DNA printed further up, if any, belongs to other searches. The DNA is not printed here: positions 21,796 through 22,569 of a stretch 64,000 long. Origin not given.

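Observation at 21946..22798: Permuted two-piece tmRNA gene immediately upstream of sspB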

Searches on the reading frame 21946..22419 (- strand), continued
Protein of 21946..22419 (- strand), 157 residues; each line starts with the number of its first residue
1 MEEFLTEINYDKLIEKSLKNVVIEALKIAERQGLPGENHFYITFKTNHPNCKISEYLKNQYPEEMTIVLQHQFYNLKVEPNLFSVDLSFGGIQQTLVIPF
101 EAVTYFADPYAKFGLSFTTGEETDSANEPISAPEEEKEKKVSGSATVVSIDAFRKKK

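Call 60: find_homologous_proteins(query=A3, max_evalue=0.00001)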
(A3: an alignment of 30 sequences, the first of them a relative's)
Query A3 (30 sequences) (150 aa, profile of the alignment): 7999 proteins with E <= 0.00001 among 8000 candidates; the best 120 are listed.
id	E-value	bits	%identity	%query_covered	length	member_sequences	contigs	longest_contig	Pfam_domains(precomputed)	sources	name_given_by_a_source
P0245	4.6e-59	217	51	97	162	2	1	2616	PF04386.19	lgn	-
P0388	5.9e-59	216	48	97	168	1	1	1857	PF04386.19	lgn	-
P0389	9.9e-59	216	44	97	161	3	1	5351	PF04386.19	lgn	-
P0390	1.3e-58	215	44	97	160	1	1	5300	PF04386.19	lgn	-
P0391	1.4e-58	215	45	97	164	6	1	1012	PF04386.19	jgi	-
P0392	2.1e-58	215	45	97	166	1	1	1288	PF04386.19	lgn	-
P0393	2.7e-58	214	44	97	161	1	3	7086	PF04386.19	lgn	-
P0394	3.0e-58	214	45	97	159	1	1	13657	PF04386.19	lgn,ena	-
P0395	3.0e-58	214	44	97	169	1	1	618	PF04386.19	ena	-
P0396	4.1e-58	214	46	96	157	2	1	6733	PF04386.19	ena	-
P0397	5.4e-58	213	46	97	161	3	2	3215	PF04386.19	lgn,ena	-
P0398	1.1e-57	212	45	96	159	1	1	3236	PF04386.19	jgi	jgi:hypothetical protein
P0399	1.2e-57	212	40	96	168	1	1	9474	PF04386.19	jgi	jgi:hypothetical protein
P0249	1.3e-57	212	45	100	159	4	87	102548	PF04386.19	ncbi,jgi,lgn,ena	ncbi:MAG: SspB family protein [Alphaproteobacteria bacterium]|jgi:hypothetical protein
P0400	1.3e-57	212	43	96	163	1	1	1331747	PF04386.19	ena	-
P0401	1.3e-57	212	44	100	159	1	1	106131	PF04386.19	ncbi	-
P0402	1.5e-57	212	45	97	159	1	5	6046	PF04386.19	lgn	-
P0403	1.9e-57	211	45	97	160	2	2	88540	PF04386.19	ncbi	ncbi:MAG: ClpXP protease specificity-enhancing factor SspB [Alphaproteobacteria bacterium]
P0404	2.1e-57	211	48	96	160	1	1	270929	PF04386.19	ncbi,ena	-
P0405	2.2e-57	211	45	97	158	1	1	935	PF04386.19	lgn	-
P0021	2.3e-57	211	45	99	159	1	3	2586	PF04386.19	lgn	-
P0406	2.4e-57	211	45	100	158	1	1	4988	PF04386.19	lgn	-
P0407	2.5e-57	211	46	97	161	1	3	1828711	PF04386.19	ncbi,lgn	ncbi:MAG: ClpXP protease specificity-enhancing factor SspB [Alphaproteobacteria bacterium]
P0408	2.7e-57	211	47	97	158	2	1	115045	PF04386.19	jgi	-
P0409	2.9e-57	211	44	96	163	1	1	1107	PF04386.19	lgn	-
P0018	2.9e-57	211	45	100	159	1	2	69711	PF04386.19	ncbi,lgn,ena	-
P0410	3.0e-57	211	44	97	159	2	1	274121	PF04386.19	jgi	jgi:hypothetical protein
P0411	3.5e-57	211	46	97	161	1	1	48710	PF04386.19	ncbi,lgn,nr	ncbi:MAG: ClpXP protease specificity-enhancing factor SspB [Alphaproteobacteria bacterium]|nr:ClpXP 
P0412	4.6e-57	210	44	96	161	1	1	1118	PF04386.19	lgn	-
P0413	5.2e-57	210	42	97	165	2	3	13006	PF04386.19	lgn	-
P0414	5.4e-57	210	42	98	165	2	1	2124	PF04386.19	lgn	-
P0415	5.6e-57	210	44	97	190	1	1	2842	PF04386.19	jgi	-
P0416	6.4e-57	210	46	97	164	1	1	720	PF04386.19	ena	-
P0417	6.4e-57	210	44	98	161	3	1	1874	PF04386.19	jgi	jgi:hypothetical protein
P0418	6.5e-57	210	40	98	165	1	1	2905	PF04386.19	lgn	-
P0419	6.6e-57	210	47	97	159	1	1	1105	PF04386.19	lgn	-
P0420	6.7e-57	210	43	99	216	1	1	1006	PF04386.19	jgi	-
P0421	6.8e-57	210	43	96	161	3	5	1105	PF04386.19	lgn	-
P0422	6.9e-57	210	43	96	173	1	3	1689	PF04386.19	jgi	jgi:hypothetical protein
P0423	7.5e-57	209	46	97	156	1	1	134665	PF04386.19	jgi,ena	-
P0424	7.6e-57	209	41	99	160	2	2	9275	PF04386.19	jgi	-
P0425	7.6e-57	209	47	100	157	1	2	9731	PF04386.19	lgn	-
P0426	7.8e-57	209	44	97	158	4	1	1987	PF04386.19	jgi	jgi:uncharacterized protein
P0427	7.8e-57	209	45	97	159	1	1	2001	PF04386.19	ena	-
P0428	7.9e-57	209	43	97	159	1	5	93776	PF04386.19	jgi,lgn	-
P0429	8.0e-57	209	40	98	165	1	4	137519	PF04386.19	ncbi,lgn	-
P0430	8.9e-57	209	-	-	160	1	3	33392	PF04386.19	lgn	-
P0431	1.0e-56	209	42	98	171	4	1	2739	PF04386.19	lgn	-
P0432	1.0e-56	209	45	96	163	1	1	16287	PF04386.19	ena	-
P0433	1.1e-56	209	48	96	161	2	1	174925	PF04386.19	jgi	jgi:hypothetical protein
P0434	1.1e-56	209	42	98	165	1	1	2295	PF04386.19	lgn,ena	-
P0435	1.2e-56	209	51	74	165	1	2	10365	PF04386.19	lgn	-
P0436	1.2e-56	209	45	97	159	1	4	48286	PF04386.19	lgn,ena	-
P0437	1.2e-56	209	41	97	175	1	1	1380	PF04386.19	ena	-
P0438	1.4e-56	209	46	97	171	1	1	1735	PF04386.19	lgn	-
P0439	1.4e-56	209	40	96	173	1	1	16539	PF04386.19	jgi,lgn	-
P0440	1.4e-56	209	43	97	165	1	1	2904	PF04386.19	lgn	-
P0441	1.4e-56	209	39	98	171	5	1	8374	PF04386.19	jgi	jgi:uncharacterized protein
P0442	1.5e-56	208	46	97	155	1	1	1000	PF04386.19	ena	-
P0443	1.6e-56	208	47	97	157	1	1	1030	PF04386.19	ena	-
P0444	1.6e-56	208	45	97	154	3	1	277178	PF04386.19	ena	-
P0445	1.7e-56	208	42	96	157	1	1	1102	PF04386.19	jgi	jgi:hypothetical protein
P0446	1.7e-56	208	50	73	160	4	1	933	PF04386.19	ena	-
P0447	1.8e-56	208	44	96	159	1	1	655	PF04386.19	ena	-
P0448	1.8e-56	208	46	99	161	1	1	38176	PF04386.19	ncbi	ncbi:MAG: SspB family protein [Actinomycetota bacterium]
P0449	2.0e-56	208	45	99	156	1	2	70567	PF04386.19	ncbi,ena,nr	ncbi:MAG: ClpXP protease specificity-enhancing factor SspB [Alphaproteobacteria bacterium]|nr:ClpXP 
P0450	2.0e-56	208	44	96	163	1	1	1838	PF04386.19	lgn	-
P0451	2.1e-56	208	42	97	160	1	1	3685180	PF04386.19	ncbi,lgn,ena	-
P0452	2.2e-56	208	47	97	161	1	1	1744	PF04386.19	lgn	-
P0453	2.3e-56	208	46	96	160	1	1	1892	PF04386.19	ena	-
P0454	2.3e-56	208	48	100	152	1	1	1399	PF04386.19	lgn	-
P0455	2.4e-56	208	45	98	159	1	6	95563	PF04386.19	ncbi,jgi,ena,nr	ncbi:MAG: ClpXP protease specificity-enhancing factor SspB [Alphaproteobacteria bacterium]|nr:ClpXP 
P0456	2.7e-56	208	39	97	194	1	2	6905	PF04386.19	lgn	-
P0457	2.8e-56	208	45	97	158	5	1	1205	PF04386.19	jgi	-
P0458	2.9e-56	208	45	99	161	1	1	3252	PF04386.19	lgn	-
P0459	3.0e-56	208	44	98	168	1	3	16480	PF04386.19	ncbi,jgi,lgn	-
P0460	3.0e-56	208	42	99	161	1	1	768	PF04386.19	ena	-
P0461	3.1e-56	207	39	98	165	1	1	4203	PF04386.19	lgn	-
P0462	3.3e-56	207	47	97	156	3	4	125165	PF04386.19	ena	-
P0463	3.6e-56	207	42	97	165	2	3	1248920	PF04386.19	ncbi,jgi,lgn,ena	-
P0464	3.7e-56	207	44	97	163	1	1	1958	PF04386.19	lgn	-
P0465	3.9e-56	207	43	97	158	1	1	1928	PF04386.19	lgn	-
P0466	3.9e-56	207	39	98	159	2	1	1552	PF04386.19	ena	-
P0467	4.1e-56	207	43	98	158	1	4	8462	PF04386.19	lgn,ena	-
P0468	4.1e-56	207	44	96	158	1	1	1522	PF04386.19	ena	-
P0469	4.3e-56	207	46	97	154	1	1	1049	PF04386.19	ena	-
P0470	4.4e-56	207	40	98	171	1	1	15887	PF04386.19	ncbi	ncbi:MAG: SspB family protein [Tagaea sp.]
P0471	4.5e-56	207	48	97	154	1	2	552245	PF04386.19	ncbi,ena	-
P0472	4.5e-56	207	42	97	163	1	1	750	PF04386.19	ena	-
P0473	4.5e-56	207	42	100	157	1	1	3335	PF04386.19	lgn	-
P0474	4.7e-56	207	42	96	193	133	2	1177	PF04386.19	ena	-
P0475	4.9e-56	207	41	98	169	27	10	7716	PF04386.19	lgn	-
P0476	5.1e-56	207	44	96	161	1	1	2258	PF04386.19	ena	-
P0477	5.7e-56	207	45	98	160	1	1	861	PF04386.19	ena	-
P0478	5.9e-56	207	41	97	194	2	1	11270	PF04386.19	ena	-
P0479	6.0e-56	207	45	97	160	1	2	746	PF04386.19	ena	-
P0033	6.2e-56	207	45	100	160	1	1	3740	PF04386.19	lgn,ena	-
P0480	6.4e-56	206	46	97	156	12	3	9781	PF04386.19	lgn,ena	-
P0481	6.6e-56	206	41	97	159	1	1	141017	PF04386.19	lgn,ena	-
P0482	6.8e-56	206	43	96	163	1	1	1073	PF04386.19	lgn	-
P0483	6.8e-56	206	44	97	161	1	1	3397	PF04386.19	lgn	-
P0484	7.1e-56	206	42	97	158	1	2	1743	PF04386.19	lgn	-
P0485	7.4e-56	206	45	96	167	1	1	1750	PF04386.19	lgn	-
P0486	7.4e-56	206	41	98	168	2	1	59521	PF04386.19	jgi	jgi:uncharacterized protein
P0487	7.5e-56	206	44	97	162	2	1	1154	PF04386.19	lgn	-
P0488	7.7e-56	206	45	97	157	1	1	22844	PF04386.19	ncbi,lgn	-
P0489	7.8e-56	206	50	83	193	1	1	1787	PF04386.19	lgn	-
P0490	7.9e-56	206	46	97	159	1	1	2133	PF04386.19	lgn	-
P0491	8.1e-56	206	42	99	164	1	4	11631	PF04386.19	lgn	-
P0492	8.2e-56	206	41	98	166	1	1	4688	PF04386.19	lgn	-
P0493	8.9e-56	206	46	99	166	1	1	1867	PF04386.19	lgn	-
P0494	9.0e-56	206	43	99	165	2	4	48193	PF04386.19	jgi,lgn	-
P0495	9.3e-56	206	41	96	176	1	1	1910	PF04386.19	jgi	jgi:uncharacterized protein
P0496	9.5e-56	206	47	98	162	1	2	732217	PF04386.19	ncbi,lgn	-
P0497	1.1e-55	206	49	96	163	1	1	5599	PF04386.19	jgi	-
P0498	1.1e-55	206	42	97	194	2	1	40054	PF04386.19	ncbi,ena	-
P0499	1.1e-55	206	43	98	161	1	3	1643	PF04386.19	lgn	-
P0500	1.2e-55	206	41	98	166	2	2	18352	PF04386.19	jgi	jgi:uncharacterized protein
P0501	1.2e-55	206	43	97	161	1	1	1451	PF04386.19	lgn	-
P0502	1.2e-55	206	44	97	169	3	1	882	PF04386.19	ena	-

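Call 61: find_encoding_contigs(protein=P0451, flank=3000, max_places=1)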
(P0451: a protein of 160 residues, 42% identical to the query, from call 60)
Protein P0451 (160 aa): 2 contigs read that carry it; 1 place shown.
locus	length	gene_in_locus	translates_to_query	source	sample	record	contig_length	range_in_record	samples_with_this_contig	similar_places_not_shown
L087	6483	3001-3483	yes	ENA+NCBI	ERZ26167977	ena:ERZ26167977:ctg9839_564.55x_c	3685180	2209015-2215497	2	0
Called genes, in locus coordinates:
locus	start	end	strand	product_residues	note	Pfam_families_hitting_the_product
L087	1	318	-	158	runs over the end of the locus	PF11578:DUF3237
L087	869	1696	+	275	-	PF10118:Metal_hydrol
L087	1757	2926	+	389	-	PF01244:Peptidase_M19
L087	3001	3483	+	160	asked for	PF04386:SspB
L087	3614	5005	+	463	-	PF00206:Lyase_1, PF10415:FumaraseC_C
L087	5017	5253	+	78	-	PF13467:RHH_4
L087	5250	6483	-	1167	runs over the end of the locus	PF05170:AsmA, PF05359:DUF748, PF05170:AsmA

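Call 62: find_encoding_contigs(protein=P0407, flank=3000, max_places=1)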
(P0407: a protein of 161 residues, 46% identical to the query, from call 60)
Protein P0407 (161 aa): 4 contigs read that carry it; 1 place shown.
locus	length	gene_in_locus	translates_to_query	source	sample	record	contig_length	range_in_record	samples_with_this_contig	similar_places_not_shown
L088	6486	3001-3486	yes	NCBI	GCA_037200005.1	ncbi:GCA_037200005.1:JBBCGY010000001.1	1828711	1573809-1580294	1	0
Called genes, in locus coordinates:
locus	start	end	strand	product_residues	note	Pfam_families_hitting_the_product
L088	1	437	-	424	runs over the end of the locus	PF06850:PHB_depo_C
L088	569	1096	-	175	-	-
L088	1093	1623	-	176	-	PF13801:Metal_resist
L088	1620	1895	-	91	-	-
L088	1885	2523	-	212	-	PF04542:Sigma70_r2, PF02001:DUF134 (weak), PF08281:Sigma70_r4_2, PF04545:Sigma70_r4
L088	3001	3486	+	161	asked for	PF04386:SspB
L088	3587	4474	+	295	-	PF22928:INTS1_R4 (faint), PF01602:Adaptin_N (faint), PF02985:HEAT (faint), PF12717:Cnd1 (faint), PF12830:Nipped-B_C (faint)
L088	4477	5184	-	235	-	PF08511:COQ9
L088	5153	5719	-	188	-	PF01327:Pep_deformylase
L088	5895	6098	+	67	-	PF01165:Ribosomal_S21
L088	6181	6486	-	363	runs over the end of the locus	-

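Call 63: find_encoding_contigs(protein=P0463, flank=3000, max_places=1)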
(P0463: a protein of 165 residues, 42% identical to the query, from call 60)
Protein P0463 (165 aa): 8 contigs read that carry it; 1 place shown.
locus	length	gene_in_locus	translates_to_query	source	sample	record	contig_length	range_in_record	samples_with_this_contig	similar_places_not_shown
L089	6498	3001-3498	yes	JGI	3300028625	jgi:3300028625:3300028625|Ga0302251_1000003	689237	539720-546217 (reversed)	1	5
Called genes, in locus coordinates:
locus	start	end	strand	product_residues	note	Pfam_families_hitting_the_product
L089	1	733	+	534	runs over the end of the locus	PF00009:GTP_EFTU, PF01926:MMR_HSR1 (weak), PF22042:EF-G_D2, PF03144:GTP_EFTU_D2 (weak), PF16658:RF3_C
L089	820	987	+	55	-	PF04964:Flp_Fap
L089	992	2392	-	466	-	PF02511:Thy1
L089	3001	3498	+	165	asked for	PF04386:SspB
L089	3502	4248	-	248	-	PF01416:PseudoU_synth_1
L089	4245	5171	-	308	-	PF00551:Formyl_trans_N, PF02911:Formyl_trans_C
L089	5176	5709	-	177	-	PF01327:Pep_deformylase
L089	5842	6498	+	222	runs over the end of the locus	-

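Call 64: find_encoding_contigs(protein=P0470, flank=3000, max_places=1)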
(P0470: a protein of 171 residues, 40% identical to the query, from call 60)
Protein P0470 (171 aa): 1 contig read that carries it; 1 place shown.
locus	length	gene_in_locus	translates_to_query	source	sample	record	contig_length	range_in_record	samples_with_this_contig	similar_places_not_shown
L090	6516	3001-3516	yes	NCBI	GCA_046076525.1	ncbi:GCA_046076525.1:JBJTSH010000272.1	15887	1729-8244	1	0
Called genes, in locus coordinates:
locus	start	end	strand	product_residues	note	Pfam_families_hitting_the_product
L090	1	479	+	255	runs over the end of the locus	PF05036:SPOR (weak)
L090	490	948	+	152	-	PF11159:DUF2939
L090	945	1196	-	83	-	PF07345:ATPaseInh_sub_z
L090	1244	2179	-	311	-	PF02511:Thy1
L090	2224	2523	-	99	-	-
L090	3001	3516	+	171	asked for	PF04386:SspB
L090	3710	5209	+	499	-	PF00989:PAS (weak), PF08447:PAS_3, PF08448:PAS_4, PF13426:PAS_9, PF08448:PAS_4, PF13426:PAS_9, PF08447:PAS_3, PF00015:MCPsignal, +1 more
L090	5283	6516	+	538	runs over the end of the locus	PF05681:Fumerase, PF05683:Fumerase_C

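Call 65: find_encoding_contigs(protein=P0400, flank=3000, max_places=1)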
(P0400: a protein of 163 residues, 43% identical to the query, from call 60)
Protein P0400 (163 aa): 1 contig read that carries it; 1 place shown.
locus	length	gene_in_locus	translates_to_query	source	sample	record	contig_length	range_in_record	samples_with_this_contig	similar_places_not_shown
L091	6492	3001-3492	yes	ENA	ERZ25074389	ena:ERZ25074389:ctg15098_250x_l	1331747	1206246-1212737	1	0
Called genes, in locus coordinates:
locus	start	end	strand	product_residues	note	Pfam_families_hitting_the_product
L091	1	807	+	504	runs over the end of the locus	PF07719:TPR_2 (faint), PF13174:TPR_6 (faint), PF13176:TPR_7 (faint), PF13424:TPR_12 (faint), PF13428:TPR_14 (faint), PF14559:TPR_19 (weak), PF13432:TPR_16, PF14559:TPR_19 (weak), +6 more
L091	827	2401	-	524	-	PF00515:TPR_1 (faint), PF07719:TPR_2 (faint), PF13181:TPR_8 (faint), PF14559:TPR_19 (weak), PF14559:TPR_19 (weak), PF23914:TPR_CcmH_CycH (weak), PF13424:TPR_12 (weak), PF13432:TPR_16, +4 more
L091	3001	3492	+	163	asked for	PF04386:SspB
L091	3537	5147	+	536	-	PF05681:Fumerase, PF05683:Fumerase_C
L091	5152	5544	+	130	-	PF19581:Glyoxalase_7, PF00903:Glyoxalase (weak)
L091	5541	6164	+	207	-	PF20408:Abhydrolase_11, PF00561:Abhydrolase_1 (faint)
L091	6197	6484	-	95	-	-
